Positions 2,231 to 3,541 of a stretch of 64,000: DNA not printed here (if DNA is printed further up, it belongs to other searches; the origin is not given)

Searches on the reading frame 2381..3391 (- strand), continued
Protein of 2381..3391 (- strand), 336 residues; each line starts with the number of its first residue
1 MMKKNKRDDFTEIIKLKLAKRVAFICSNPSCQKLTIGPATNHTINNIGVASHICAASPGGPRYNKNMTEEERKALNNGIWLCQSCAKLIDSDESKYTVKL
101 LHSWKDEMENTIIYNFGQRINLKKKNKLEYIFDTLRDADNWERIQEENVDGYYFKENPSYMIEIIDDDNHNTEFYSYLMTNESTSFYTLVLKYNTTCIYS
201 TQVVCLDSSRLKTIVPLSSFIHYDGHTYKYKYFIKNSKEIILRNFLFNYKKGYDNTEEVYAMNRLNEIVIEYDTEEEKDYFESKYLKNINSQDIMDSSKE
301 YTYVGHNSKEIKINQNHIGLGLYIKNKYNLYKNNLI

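Call 95: fold_search(model_id=the predicted structure, library=pdb)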
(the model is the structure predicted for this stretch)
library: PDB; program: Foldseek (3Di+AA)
matches with E <= 10: 145; with E <= 0.001: 6
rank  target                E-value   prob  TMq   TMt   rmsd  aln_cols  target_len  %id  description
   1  8fmf_A                2.0e-04  1.00  0.30  0.27   3.0       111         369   22  Structure of CBASS Cap5 from Pseudomonas syringae as an activated tetramer with the cyclic dinucleotide 3'2'-c-diAMP l (released 2024-02-07)
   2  8fmh_C                3.7e-04  1.00  0.29  0.27   3.1       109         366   22  Structure of CBASS Cap5 from Pseudomonas syringae as an activated tetramer with the cyclic dinucleotide 3'2'-c-dGAMP l (released 2024-02-07)
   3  9dih_A                4.2e-04  1.00  0.30  0.27   3.2       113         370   21  CBASS Pseudomonas syringae Cap5 tetramer with DNA duplex and 3'2'-c-diAMP cyclic dinucleotide ligand (released 2025-06-18)
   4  8fmf_C                5.2e-04  1.00  0.29  0.27   3.1       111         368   22  Structure of CBASS Cap5 from Pseudomonas syringae as an activated tetramer with the cyclic dinucleotide 3'2'-c-diAMP l (released 2024-02-07)
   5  9dif_A                8.2e-04  1.00  0.30  0.27   3.0       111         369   21  CBASS Pseudomonas syringae Cap5 tetramer with DNA duplex and 3'2'-c-GAMP cyclic dinucleotide ligand (released 2025-06-18)
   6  8fmh_E                8.2e-04  1.00  0.29  0.26   3.1       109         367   22  Structure of CBASS Cap5 from Pseudomonas syringae as an activated tetramer with the cyclic dinucleotide 3'2'-c-dGAMP l (released 2024-02-07)
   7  7rwm_C                1.7e-02  1.00  0.21  0.20   8.0       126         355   20  Structure of Cap5 from Lactococcus lactis (released 2021-11-10)
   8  7rwm_B                2.1e-02  1.00  0.22  0.21   7.0       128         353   19  Structure of Cap5 from Lactococcus lactis (released 2021-11-10)
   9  9dih_B                4.4e-02  1.00  0.24  0.22   5.1       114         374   17  CBASS Pseudomonas syringae Cap5 tetramer with DNA duplex and 3'2'-c-diAMP cyclic dinucleotide ligand (released 2025-06-18)
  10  8fm1_L                5.6e-02  0.99  0.21  0.20   4.7       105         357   21  Structure of CBASS Cap5 from Pseudomonas syringae in the absence of a ligand (apo form dimer) (released 2024-02-07)
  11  8fm1_F                6.6e-02  0.99  0.21  0.20   5.0       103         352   17  Structure of CBASS Cap5 from Pseudomonas syringae in the absence of a ligand (apo form dimer) (released 2024-02-07)
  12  7rwm_A                8.2e-02  1.00  0.23  0.22   5.3       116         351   23  Structure of Cap5 from Lactococcus lactis (released 2021-11-10)
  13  9nlg_B                9.2e-02  0.98  0.21  0.20   5.5       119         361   17  CBASS Pseudomonas syringae Cap5 tetramer with 3'2'-c-GAMP cyclic dinucleotide ligand (His56Ala mutant without Mg2+ ion (released 2025-06-18)
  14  8fm1_H                1.2e-01  0.99  0.22  0.21   4.8       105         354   20  Structure of CBASS Cap5 from Pseudomonas syringae in the absence of a ligand (apo form dimer) (released 2024-02-07)
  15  8fmg_H                1.5e-01  0.99  0.21  0.20   5.2       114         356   14  Structure of CBASS Cap5 from Pseudomonas syringae as an activated tetramer with the cyclic dinucleotide 3'2'-c-diAMP l (released 2024-02-07)
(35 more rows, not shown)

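Call 99: get_annotated_region(hit=H10, flank=4000)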
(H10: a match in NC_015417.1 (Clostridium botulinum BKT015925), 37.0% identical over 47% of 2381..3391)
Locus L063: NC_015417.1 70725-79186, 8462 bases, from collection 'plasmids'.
description: Clostridium botulinum BKT015925 plasmid p1BKT015925, complete sequence
organism: Clostridium botulinum BKT015925 (NCBI taxid 929506)
taxonomy: Bacteria; Bacillota; Clostridia; Eubacteriales; Clostridiaceae; Clostridium; Clostridium botulinum; Clostridium botulinum BKT015925
host: -; source: -; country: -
typing (MOB-suite, as given by PLSDB): non-mobilizable
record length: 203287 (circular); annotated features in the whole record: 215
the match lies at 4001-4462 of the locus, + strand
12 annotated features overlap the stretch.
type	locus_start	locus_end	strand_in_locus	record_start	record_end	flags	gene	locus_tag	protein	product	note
CDS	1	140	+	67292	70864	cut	-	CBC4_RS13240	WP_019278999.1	DNA polymerase III subunit alpha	GO:0006260 - DNA replication [Evidence IEA]; GO:0006261 - DNA-templated DNA replication [Evidence IEA]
CDS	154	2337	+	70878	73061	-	-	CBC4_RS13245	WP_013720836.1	AAA family ATPase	-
CDS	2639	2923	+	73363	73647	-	-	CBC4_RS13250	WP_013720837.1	hypothetical protein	-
CDS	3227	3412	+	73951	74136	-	-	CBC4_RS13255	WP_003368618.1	hypothetical protein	-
CDS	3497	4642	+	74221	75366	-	-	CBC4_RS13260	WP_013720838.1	ATP-binding protein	-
CDS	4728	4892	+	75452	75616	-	-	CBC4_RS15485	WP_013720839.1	hypothetical protein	-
CDS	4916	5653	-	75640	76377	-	-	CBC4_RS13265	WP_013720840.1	hypothetical protein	-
CDS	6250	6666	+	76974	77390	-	-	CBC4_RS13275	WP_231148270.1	hypothetical protein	-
CDS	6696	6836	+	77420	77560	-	-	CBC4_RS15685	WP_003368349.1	hypothetical protein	-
CDS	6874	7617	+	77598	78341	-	-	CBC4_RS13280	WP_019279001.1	hypothetical protein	-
CDS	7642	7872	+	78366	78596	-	-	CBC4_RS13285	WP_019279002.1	hypothetical protein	-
CDS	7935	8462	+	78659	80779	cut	nrdD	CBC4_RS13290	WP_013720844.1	anaerobic ribonucleoside-triphosphate reductase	GO:0006260 - DNA replication [Evidence IEA]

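Call 100: get_annotated_region(hit=H15, flank=4000)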
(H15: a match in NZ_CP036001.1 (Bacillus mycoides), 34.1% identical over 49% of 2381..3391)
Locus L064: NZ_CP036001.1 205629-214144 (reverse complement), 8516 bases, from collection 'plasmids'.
description: Bacillus mycoides strain BPN37/1 plasmid p226
organism: Bacillus mycoides (NCBI taxid 1405)
taxonomy: Bacteria; Bacillota; Bacilli; Bacillales; Bacillaceae; Bacillus; Bacillus mycoides
host: -; source: cell culture,soil; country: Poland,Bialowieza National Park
typing (MOB-suite, as given by PLSDB): non-mobilizable; replicon rep_cluster_125; mating-pair formation MPF_T
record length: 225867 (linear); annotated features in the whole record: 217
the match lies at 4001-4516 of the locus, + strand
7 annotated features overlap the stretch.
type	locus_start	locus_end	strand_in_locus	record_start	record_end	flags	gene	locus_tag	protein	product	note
CDS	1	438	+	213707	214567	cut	cas7c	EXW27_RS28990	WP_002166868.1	type I-C CRISPR-associated protein Cas7/Csd2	GO:0043571 - maintenance of CRISPR repeat elements [Evidence IEA]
CDS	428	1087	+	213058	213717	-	cas4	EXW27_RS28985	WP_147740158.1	CRISPR-associated protein Cas4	GO:0043571 - maintenance of CRISPR repeat elements [Evidence IEA]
CDS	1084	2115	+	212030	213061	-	cas1c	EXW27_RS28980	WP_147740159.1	type I-C CRISPR-associated endonuclease Cas1c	GO:0051607 - defense response to virus [Evidence IEA]; GO:0043571 - maintenance of CRISPR repeat elements [Evidence IEA]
CDS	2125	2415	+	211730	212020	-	cas2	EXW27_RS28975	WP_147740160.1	CRISPR-associated endonuclease Cas2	GO:0043571 - maintenance of CRISPR repeat elements [Evidence IEA]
CDS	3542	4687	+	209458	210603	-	-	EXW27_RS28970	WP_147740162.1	ATP-binding protein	-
CDS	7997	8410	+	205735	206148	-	-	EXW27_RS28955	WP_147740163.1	DUF6018 family natural product bioysynthesis protein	-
CDS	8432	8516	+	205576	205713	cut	-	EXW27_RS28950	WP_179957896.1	hypothetical protein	-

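Call 101: get_annotated_region(hit=H8, flank=4000)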
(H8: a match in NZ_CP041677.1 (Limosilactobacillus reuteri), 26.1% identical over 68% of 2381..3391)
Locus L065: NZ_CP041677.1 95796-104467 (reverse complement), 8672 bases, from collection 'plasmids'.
description: Limosilactobacillus reuteri strain LL7 plasmid unnamed, complete sequence
organism: Limosilactobacillus reuteri (NCBI taxid 1598)
taxonomy: Bacteria; Bacillota; Bacilli; Lactobacillales; Lactobacillaceae; Limosilactobacillus; Limosilactobacillus reuteri
host: -; source: Peromyscus leucopus,Wholel organism from pure culture,Stomach contents; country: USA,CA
typing (MOB-suite, as given by PLSDB): non-mobilizable
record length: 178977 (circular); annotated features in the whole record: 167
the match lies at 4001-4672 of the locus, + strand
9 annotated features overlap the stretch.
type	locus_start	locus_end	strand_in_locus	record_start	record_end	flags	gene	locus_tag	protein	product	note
CDS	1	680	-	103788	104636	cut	-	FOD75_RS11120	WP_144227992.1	hypothetical protein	-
CDS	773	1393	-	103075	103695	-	-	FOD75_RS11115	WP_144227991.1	tyrosine-type recombinase/integrase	GO:0015074 - DNA integration [Evidence IEA]; GO:0006310 - DNA recombination [Evidence IEA]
CDS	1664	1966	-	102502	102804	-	-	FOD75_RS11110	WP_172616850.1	hypothetical protein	-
CDS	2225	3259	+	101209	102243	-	-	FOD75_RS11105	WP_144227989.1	DUF1002 domain-containing protein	-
CDS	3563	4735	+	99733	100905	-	-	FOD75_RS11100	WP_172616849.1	ATP-binding protein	-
CDS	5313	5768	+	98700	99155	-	-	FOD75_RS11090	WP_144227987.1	selenium binding protein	-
CDS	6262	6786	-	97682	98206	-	-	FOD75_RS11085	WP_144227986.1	hypothetical protein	-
CDS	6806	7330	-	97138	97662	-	-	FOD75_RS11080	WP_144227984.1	hypothetical protein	-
CDS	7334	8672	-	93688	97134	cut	-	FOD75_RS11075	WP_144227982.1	MucBP domain-containing protein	-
